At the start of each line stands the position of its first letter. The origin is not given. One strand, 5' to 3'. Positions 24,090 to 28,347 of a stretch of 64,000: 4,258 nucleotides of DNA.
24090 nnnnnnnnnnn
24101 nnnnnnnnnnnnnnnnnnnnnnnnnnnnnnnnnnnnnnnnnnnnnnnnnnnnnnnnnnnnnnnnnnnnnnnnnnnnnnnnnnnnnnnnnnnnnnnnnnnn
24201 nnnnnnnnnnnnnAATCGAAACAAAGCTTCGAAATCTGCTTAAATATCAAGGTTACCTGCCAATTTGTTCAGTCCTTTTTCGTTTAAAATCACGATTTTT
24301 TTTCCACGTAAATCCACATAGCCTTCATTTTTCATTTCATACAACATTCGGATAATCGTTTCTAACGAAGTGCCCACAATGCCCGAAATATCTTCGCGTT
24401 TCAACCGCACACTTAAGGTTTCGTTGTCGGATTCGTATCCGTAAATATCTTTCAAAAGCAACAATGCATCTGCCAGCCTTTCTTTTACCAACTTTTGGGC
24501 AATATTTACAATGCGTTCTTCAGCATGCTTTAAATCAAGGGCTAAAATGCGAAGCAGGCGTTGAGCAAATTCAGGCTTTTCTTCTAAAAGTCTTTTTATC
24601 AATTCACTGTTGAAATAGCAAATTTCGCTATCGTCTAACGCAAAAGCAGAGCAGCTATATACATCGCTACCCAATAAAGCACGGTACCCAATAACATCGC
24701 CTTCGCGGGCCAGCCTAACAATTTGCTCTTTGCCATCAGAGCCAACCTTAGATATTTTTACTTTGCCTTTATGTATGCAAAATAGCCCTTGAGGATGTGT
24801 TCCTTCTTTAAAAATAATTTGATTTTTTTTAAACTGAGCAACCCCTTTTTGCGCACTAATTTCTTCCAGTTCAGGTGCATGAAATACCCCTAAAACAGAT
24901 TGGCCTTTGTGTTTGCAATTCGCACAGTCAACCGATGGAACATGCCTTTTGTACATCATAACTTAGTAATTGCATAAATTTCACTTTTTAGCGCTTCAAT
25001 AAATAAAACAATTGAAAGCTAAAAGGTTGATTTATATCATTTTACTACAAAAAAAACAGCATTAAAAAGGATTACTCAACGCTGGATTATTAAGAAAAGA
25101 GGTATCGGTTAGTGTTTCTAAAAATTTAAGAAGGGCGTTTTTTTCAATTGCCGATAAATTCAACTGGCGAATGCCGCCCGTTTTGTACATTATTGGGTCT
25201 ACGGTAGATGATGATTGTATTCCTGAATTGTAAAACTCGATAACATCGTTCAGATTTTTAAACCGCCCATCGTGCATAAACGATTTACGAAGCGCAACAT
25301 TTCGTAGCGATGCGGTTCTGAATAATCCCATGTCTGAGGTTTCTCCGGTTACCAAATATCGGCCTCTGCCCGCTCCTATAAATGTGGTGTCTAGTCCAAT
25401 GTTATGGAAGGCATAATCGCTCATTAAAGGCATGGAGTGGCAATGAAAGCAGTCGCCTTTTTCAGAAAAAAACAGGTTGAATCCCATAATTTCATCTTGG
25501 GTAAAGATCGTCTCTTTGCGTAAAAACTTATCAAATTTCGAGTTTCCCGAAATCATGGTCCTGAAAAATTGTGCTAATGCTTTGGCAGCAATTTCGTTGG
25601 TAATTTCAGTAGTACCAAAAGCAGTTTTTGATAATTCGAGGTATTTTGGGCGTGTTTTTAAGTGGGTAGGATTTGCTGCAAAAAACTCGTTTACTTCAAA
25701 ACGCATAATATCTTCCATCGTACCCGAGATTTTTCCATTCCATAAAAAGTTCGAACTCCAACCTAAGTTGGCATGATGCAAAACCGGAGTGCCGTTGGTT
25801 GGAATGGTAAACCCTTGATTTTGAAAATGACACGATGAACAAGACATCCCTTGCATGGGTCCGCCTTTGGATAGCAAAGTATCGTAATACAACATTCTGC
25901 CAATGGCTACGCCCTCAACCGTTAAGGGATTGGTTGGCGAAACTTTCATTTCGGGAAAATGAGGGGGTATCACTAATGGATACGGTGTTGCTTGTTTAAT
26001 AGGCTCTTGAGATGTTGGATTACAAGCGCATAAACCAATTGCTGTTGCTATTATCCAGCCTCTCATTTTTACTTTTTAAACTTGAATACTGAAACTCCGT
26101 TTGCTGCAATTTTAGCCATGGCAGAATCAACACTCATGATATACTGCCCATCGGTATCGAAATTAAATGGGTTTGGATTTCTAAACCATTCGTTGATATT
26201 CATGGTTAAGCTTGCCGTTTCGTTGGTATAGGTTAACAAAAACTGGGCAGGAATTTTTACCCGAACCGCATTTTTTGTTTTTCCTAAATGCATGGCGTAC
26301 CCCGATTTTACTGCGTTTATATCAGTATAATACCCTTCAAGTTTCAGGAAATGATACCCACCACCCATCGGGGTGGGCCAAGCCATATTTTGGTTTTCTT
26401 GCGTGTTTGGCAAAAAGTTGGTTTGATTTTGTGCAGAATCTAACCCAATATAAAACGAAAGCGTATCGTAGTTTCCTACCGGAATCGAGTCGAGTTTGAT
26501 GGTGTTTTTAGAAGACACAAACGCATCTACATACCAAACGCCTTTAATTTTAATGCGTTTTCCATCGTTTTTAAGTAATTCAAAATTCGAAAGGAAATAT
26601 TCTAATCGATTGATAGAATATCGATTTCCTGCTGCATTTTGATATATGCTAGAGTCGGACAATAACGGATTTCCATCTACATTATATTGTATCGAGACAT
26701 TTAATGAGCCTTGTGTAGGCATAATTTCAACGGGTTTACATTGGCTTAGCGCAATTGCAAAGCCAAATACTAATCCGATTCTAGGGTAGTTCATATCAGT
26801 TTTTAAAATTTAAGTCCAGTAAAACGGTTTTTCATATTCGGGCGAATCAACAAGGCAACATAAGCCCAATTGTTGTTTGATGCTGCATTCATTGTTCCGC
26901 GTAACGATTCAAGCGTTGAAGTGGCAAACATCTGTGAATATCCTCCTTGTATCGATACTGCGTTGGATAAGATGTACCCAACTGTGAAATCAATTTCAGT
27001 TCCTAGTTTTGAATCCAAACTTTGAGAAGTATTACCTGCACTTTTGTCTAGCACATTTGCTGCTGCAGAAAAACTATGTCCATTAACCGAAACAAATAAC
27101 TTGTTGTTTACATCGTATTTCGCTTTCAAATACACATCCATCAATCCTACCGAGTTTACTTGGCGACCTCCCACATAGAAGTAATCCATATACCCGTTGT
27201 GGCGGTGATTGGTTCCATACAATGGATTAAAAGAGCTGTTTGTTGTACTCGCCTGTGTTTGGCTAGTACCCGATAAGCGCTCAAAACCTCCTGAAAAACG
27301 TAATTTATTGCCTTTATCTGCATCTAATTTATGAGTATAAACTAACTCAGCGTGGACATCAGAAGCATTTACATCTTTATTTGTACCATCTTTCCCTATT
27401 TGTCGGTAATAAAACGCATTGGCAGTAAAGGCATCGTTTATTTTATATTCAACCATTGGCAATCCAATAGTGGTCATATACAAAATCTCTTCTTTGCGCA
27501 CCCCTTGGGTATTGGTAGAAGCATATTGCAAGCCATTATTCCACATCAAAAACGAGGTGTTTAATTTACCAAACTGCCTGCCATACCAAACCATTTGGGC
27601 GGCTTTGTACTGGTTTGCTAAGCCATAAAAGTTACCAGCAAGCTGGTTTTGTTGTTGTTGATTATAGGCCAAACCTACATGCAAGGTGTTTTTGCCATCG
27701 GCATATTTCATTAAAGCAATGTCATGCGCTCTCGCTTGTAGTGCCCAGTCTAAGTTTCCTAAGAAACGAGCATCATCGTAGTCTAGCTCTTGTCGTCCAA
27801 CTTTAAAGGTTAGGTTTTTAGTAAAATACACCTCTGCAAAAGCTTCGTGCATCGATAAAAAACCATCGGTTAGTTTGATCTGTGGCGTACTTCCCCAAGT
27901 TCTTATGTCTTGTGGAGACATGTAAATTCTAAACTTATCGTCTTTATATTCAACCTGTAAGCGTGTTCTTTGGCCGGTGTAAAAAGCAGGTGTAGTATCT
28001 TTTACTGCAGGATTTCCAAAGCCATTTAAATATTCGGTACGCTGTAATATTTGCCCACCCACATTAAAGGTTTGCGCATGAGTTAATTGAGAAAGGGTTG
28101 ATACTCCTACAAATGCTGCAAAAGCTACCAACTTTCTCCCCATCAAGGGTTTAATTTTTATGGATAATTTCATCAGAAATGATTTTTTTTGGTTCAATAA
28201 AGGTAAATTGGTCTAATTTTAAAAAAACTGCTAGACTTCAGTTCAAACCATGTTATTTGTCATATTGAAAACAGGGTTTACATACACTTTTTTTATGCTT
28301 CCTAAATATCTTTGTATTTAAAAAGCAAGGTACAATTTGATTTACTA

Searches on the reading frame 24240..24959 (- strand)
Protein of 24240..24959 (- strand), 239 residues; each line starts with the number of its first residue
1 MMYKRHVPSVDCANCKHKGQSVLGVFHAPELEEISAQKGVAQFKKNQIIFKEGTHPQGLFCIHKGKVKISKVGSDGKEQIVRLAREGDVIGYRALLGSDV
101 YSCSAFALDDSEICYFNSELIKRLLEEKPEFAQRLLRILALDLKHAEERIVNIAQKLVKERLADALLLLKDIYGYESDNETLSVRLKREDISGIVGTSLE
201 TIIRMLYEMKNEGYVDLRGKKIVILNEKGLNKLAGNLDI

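Call 25: search_protein_families(library=pfam, proteins=[window:24240-24959:-], max_evalue=0.001)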
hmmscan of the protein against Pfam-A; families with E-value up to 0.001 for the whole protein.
window:24240-24959:- (239 aa): 2 families
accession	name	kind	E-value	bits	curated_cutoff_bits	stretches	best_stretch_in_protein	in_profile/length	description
PF00027.35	cNMP_binding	-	2.7e-22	79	27.5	1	42-127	3-88/89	Cyclic nucleotide-binding domain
PF13545.12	HTH_Crp_2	-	8.3e-15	54.9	27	1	160-232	1-69/70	Crp-like helix-turn-helix domain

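Call 46: search_protein_families(library=ncbifam, proteins=[window:24240-24959:-], max_evalue=0.001)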
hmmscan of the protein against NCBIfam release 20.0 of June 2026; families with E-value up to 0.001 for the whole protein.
window:24240-24959:- (239 aa): 13 families
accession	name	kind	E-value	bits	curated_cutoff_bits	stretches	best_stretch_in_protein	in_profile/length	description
NF008365.0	PRK11161.1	subfamily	3.6e-26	92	228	1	27-236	35-245/250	fumarate/nitrate reduction transcriptional regulator Fnr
NF045989.1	TransRegFnrLRhodb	equivalog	3.6e-21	75.5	300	1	8-227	6-227/245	transcriptional regulator FnrL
NF008732.0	PRK11753.1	equivalog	7.2e-20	71.4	266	1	29-226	14-212/214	cAMP-activated global transcriptional regulator CRP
NF050806.1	TransRegFixKCaul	equivalog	2.1e-17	63.1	300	1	36-232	21-212/215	transcriptional regulator FixK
TIGR03697.1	NtcA_cyano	equivalog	1.6e-16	60.7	244.95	1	48-228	3-186/193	global nitrogen regulator NtcA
NF010499.0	PRK13918.1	equivalog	2.6e-16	59.8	274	1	42-234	16-201/205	CRP/FNR family transcriptional regulator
NF053664.1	TransRegPtrACyano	equivalog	1.7e-13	50.3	300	1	58-227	29-192/196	Crp/Fnr family transcriptional regulator PtrA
NF006901.0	PRK09392.1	equivalog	8.4e-12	44.9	211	1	23-234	15-221/236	transcriptional activator FtrB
NF007707.0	PRK10402.1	subfamily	6.4e-11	42.3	180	1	31-238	24-222/226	transcriptional regulator YeiL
NF052518.1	TransRegLdrP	equivalog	9.4e-11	42.1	300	1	42-235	3-189/195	transcriptional regulator LdrP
NF041163.2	encap_f2b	equivalog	1e-06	28.1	400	1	29-144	86-202/450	family 2B encapsulin nanocompartment shell protein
TIGR03896.1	cyc_nuc_ocin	subfamily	1.2e-06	28.1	161.05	1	26-145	149-268/317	bacteriocin-type transport-associated protein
NF058543.1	ActPatMycb56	equivalog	2.3e-05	23.4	460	1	28-139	9-118/317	acetyltransferase Pat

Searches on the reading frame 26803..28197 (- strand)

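Call 25: search_protein_families(library=pfam, proteins=[window:26803-28197:-], max_evalue=0.001)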
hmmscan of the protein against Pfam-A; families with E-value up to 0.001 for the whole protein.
window:26803-28197:- (464 aa): 1 family
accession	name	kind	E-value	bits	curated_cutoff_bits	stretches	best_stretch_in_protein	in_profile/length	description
PF13372.12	Alginate_exp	-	1.6e-06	27.6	25.2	1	84-428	44-380/395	Alginate export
